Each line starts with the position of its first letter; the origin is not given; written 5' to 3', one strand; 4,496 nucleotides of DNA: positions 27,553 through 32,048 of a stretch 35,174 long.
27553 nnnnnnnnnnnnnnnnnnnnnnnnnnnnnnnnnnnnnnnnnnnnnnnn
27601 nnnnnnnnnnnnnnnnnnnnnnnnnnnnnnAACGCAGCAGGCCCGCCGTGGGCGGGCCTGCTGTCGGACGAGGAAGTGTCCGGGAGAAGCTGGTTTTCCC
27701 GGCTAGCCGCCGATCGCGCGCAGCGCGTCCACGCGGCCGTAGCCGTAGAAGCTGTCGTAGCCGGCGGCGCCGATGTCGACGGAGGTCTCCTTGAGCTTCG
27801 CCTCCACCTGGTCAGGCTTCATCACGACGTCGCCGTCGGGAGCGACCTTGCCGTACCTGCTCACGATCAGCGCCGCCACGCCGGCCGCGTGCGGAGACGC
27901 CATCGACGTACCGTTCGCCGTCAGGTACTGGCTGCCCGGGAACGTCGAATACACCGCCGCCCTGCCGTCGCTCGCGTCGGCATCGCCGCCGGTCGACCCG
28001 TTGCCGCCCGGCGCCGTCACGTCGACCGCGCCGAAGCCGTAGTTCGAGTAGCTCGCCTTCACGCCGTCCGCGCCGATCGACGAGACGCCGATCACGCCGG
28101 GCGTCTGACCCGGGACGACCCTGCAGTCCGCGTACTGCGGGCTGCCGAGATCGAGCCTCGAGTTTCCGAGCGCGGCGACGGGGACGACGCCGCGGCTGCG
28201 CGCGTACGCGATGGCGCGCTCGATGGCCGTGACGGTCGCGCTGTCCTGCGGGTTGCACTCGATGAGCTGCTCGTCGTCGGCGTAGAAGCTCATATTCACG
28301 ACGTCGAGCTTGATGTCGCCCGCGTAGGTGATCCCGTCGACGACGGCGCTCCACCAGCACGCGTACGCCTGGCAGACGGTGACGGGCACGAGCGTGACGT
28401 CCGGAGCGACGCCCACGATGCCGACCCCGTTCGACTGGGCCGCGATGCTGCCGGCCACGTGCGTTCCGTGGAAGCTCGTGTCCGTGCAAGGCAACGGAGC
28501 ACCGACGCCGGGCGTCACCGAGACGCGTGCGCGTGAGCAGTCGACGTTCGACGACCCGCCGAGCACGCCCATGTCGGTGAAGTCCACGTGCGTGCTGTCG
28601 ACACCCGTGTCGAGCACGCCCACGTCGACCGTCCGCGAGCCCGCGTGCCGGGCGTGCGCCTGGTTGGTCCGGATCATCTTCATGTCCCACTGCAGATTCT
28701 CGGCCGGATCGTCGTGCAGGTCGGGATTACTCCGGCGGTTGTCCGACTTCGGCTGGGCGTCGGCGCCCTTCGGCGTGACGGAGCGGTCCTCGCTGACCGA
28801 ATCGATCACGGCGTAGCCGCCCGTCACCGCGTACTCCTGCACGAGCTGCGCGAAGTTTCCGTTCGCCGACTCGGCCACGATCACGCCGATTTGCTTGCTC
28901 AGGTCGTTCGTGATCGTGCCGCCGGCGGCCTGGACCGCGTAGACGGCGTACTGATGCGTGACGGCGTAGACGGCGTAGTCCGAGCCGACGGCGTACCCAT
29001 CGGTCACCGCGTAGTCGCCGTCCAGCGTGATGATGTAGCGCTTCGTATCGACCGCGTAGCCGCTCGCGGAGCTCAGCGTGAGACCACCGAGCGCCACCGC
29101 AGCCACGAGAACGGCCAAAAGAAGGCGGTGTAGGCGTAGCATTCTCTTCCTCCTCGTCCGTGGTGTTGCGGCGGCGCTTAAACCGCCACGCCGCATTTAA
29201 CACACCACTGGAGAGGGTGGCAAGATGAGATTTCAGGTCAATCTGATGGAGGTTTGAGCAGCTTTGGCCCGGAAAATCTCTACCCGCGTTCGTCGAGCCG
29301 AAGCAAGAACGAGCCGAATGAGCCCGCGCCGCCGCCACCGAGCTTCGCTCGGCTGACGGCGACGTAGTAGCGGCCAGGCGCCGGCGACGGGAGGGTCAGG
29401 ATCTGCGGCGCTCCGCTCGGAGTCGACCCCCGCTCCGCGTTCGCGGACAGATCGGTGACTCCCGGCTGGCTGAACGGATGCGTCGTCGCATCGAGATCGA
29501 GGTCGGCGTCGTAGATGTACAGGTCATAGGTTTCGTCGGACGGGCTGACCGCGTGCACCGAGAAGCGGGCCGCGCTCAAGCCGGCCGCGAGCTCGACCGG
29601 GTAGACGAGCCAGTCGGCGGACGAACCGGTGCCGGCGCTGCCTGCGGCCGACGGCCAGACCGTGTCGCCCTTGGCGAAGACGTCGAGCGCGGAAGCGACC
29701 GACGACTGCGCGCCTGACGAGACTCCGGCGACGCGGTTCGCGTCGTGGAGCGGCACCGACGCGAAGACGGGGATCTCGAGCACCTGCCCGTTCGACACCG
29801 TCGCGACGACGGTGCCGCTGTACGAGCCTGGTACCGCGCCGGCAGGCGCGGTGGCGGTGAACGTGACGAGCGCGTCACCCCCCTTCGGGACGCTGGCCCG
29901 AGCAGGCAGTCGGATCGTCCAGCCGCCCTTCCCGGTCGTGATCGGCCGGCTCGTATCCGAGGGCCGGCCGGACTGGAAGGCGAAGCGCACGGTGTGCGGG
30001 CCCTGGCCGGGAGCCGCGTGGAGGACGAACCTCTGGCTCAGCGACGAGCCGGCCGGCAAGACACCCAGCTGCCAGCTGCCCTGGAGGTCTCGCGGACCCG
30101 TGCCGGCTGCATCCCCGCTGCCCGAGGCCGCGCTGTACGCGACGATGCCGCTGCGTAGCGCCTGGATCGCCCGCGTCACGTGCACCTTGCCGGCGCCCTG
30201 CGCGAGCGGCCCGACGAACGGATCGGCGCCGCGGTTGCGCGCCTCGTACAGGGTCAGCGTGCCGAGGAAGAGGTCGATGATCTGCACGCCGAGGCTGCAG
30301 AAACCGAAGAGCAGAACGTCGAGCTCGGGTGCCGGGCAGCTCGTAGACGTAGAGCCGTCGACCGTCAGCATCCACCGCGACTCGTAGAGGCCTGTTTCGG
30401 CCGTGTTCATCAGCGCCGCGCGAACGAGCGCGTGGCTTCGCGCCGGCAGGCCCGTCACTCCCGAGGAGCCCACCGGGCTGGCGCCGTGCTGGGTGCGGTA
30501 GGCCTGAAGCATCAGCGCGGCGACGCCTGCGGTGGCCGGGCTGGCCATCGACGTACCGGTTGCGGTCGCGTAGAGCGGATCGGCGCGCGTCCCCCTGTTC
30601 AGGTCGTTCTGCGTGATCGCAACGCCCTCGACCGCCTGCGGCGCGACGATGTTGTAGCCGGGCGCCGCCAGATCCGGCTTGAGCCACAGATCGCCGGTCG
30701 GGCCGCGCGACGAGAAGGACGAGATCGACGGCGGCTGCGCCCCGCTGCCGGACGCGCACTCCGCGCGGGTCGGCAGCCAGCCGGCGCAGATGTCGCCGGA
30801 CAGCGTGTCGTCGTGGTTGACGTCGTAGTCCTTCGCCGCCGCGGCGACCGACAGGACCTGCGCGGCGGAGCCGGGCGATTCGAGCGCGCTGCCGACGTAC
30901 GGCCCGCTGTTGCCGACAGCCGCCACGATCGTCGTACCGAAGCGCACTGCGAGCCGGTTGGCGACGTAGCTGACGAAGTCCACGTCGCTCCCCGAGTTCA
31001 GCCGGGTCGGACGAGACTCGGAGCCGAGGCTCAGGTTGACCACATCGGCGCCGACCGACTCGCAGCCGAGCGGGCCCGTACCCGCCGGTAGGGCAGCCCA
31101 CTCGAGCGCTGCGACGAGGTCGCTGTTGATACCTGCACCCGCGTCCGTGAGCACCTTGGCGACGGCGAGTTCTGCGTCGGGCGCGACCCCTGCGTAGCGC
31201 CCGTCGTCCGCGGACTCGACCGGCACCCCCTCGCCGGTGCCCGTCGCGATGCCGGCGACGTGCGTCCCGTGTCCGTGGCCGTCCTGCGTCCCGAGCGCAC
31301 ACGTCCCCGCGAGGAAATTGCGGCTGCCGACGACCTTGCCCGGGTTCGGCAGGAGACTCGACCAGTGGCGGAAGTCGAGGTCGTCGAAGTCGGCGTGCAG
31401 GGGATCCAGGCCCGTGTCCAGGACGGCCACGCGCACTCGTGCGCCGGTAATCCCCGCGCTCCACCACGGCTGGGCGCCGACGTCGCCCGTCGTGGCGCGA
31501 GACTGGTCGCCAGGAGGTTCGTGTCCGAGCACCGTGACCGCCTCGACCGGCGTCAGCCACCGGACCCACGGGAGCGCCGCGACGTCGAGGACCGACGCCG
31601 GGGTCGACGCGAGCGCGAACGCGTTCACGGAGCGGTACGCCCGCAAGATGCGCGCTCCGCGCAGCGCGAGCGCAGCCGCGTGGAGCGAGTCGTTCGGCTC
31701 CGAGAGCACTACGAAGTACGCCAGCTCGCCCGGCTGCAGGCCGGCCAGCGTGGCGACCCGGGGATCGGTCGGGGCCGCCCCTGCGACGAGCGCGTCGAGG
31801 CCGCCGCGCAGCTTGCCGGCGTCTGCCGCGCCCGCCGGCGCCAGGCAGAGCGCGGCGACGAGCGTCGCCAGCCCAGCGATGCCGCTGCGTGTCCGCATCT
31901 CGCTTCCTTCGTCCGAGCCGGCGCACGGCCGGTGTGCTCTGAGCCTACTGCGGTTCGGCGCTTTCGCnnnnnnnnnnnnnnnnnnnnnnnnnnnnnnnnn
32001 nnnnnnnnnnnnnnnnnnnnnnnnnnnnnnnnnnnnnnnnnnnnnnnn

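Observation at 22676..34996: Co-oriented island of secreted proteases and a propeller protein built around a TrmB-family regulator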

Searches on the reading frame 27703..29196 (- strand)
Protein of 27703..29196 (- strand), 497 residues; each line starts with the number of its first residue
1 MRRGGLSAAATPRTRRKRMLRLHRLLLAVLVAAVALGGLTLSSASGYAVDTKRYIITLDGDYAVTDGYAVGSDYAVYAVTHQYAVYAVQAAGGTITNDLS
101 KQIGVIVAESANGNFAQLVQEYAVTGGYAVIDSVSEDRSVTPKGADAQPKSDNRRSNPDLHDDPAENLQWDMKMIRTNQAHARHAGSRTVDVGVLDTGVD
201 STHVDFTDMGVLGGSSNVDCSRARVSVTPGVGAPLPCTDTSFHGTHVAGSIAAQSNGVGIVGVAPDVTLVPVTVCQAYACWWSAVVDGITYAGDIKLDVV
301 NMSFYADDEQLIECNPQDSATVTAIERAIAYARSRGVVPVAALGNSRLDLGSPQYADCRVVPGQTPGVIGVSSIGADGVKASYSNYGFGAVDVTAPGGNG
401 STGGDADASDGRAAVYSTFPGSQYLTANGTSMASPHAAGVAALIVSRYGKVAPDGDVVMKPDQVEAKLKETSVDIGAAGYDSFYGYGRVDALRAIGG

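Call 4: search_protein_families(library=pfam, proteins=[window:27703-29196:-], max_evalue=0.01)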
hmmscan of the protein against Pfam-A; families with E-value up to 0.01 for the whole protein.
window:27703-29196:- (497 aa): 1 family
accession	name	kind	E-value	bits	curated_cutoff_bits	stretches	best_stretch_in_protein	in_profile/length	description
PF00082.27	Peptidase_S8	-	2.3e-46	158.8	21.8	1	189-487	3-288/288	Subtilase family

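Call 5: search_protein_families(library=ncbifam, proteins=[window:27703-29196:-], max_evalue=0.01)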
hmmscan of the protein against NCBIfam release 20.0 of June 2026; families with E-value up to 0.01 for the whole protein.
window:27703-29196:- (497 aa): 6 families
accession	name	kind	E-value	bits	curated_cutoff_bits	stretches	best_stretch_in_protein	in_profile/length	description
TIGR03921.1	T7SS_mycosin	equivalog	1.3e-35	123.2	278.75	1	178-495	4-285/353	type VII secretion-associated serine protease mycosin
NF033595.1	denti_PrtP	equivalog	6.6e-21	74.6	300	2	139-266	139-274/606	dentilisin complex serine proteinase subunit PrtP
NF051851.1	AtpSerPepEprS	equivalog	8e-13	47.3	1700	2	168-267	47-142/988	autotransporter serine peptidase EprS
TIGR03895.1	protease_PatA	subfamily_domain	1.5e-07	30.5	421.05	1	243-448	1-180/606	PatA/PatG family cyanobactin maturation protease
NF040553.1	SGO_0316_fam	subfamily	7e-07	27.3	1400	1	414-447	677-710/1486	SGO_0316/SGO_0317 family LPXTG-anchored serine peptidase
NF040809.1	germ_prot_CspBA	exception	0.004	14.8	1250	0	415-473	443-499/1099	bifunctional germination protease/germinant receptor pseudoprotease CspBA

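Call 57: search_solved_structures(query=window:27703-29142:-, max_evalue=0.00001)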
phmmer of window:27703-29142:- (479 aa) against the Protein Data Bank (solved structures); distinct sequences matched with E-value up to 0.00001: 117 (the best 60 are shown).
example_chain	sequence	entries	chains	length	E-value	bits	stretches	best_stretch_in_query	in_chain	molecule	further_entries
1bh6_A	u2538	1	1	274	4.6e-27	98.2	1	149-471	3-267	SUBTILISIN DY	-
2sni_E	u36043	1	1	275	1.2e-25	93.6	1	149-458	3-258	SUBTILISIN NOVO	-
1sbn_E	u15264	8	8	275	1.2e-25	93.6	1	149-458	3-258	SUBTILISIN NOVO BPN' | SUBTILISIN BPN'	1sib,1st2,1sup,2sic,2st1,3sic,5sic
1lw6_E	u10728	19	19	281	1.2e-25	93.5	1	149-458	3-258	SUBTILISIN BPN' | Subtilisin BPN' precursor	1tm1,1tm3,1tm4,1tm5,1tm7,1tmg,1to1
1s02_A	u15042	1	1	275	1.4e-25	93.3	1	149-458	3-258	SUBTILISIN BPN'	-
4gi3_A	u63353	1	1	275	2.2e-25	92.7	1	148-469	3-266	KerA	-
1yu6_A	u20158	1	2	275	2.3e-25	92.6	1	148-469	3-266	Subtilisin Carlsberg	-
3qtl_A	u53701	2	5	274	2.5e-25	92.5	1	149-469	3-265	Subtilisin-like serin protease | KerA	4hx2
1scn_E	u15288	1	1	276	2.8e-25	92.3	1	149-469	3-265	SUBTILISIN CARLSBERG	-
1af4_A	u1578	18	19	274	2.8e-25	92.3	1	149-469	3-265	SUBTILISIN CARLSBERG | SUBTILISIN CARLSBERG, TYPE VIII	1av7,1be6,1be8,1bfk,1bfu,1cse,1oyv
1c3l_A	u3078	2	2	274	3e-25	92.3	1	149-469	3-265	SUBTILISIN-CARLSBERG | Subtilisin Carlsberg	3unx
1v5i_A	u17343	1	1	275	3.5e-25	92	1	149-458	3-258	Subtilisin BPN'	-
1ubn_A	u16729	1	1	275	3.9e-25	91.9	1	149-458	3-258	PROTEIN (SELENOSUBTILISIN BPN)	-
1sbt_A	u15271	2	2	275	7.3e-25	91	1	149-458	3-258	SUBTILISIN BPN' | SUBTILISIN NOVO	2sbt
1sel_A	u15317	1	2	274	9.4e-25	90.6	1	149-469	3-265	SELENOSUBTILISIN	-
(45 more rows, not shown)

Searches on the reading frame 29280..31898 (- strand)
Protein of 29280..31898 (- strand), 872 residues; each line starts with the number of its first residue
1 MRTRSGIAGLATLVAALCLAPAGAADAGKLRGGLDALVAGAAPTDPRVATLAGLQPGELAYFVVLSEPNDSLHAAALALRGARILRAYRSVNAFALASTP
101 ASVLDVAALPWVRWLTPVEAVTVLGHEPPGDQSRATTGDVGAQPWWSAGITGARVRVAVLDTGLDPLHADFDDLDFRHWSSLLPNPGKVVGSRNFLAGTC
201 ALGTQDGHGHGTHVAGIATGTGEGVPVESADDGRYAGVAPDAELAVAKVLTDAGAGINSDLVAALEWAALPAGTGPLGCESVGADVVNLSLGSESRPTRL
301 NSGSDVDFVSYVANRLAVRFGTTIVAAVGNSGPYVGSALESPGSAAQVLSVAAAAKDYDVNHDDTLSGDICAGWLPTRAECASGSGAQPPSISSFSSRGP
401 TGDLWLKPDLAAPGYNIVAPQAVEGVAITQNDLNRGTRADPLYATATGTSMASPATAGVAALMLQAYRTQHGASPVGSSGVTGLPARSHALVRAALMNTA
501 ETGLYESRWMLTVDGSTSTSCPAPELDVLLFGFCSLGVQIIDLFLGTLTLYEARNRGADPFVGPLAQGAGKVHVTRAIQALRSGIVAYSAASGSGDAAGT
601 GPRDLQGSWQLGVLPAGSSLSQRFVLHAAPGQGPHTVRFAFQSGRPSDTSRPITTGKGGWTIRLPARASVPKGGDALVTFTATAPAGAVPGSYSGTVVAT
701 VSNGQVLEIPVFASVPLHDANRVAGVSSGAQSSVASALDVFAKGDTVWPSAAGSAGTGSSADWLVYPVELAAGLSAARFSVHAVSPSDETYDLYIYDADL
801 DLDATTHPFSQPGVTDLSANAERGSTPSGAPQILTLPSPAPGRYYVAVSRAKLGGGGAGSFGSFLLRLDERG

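Call 4: search_protein_families(library=pfam, proteins=[window:29280-31898:-], max_evalue=0.01)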
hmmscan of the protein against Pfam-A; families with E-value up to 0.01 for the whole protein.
window:29280-31898:- (872 aa): 1 family
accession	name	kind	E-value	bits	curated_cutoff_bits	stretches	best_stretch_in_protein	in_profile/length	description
PF00082.27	Peptidase_S8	-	2.8e-42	145.5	21.8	1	153-502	2-275/288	Subtilase family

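Call 5: search_protein_families(library=ncbifam, proteins=[window:29280-31898:-], max_evalue=0.01)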
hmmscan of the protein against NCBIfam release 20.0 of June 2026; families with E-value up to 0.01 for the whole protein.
window:29280-31898:- (872 aa): 6 families
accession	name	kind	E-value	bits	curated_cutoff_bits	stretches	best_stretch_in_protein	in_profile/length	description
TIGR03921.1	T7SS_mycosin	equivalog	3.7e-14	52.6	278.75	2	144-359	5-187/353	type VII secretion-associated serine protease mycosin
NF040809.1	germ_prot_CspBA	exception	1.9e-11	42.4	1250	2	391-466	989-1047/1099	bifunctional germination protease/germinant receptor pseudoprotease CspBA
NF040553.1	SGO_0316_fam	subfamily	1.6e-10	39.3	1400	1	203-330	353-463/1486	SGO_0316/SGO_0317 family LPXTG-anchored serine peptidase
NF040808.2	CspC_non_triad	exception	0.00024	19.7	675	0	396-469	447-503/556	bile acid germinant receptor pseudoprotease CspC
NF033595.1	denti_PrtP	equivalog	0.0015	17.2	300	1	151-223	188-263/606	dentilisin complex serine proteinase subunit PrtP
NF049966.1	QH_SP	equivalog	0.0043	16.4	165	1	239-301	54-105/219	subtilisin-like serine protease QhpE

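Call 56: search_solved_structures(query=window:29280-31898:-, max_evalue=0.00001)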
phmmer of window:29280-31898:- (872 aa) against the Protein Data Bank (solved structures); distinct sequences matched with E-value up to 0.00001: 55.
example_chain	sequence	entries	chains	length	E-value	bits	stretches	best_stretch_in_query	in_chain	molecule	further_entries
9ues_B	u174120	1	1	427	2.5e-26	95.7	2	138-360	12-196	Subtilisin-like serine protease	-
3afg_A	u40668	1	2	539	3.1e-26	95.4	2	137-360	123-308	Subtilisin-like serine protease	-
8jmw_A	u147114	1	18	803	8.2e-16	60.9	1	136-354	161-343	S8 family serine peptidase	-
3qtl_A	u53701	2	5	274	2.8e-10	42.6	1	147-353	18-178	Subtilisin-like serin protease | KerA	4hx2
4gi3_A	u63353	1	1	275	2.8e-10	42.6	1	147-353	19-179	KerA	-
1c3l_A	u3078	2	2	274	3.4e-10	42.3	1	147-353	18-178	SUBTILISIN-CARLSBERG | Subtilisin Carlsberg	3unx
1yu6_A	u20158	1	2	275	3.6e-10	42.2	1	147-352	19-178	Subtilisin Carlsberg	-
1af4_A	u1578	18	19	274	3.7e-10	42.2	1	147-352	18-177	SUBTILISIN CARLSBERG | SUBTILISIN CARLSBERG, TYPE VIII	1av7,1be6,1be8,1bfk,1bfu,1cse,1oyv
1scn_E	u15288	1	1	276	4.1e-10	42.1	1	147-352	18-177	SUBTILISIN CARLSBERG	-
1ea7_A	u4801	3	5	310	5.9e-10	41.5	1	152-355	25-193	SERINE PROTEASE | 36KDA PROTEASE | Sphericase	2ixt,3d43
1sel_A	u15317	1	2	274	1.2e-09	40.6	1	147-352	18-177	SELENOSUBTILISIN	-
1avt_A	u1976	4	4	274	1.2e-09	40.6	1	147-352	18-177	SUBTILISIN CARLSBERG, TYPE VIII | KerA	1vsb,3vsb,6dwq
1ndu_A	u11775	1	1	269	2e-09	39.8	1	146-354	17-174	Subtilisin Savinase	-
1bh6_A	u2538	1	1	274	3.4e-09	39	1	148-352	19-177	SUBTILISIN DY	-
1mpt_A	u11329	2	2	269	5.5e-09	38.3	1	146-354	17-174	M-PROTEASE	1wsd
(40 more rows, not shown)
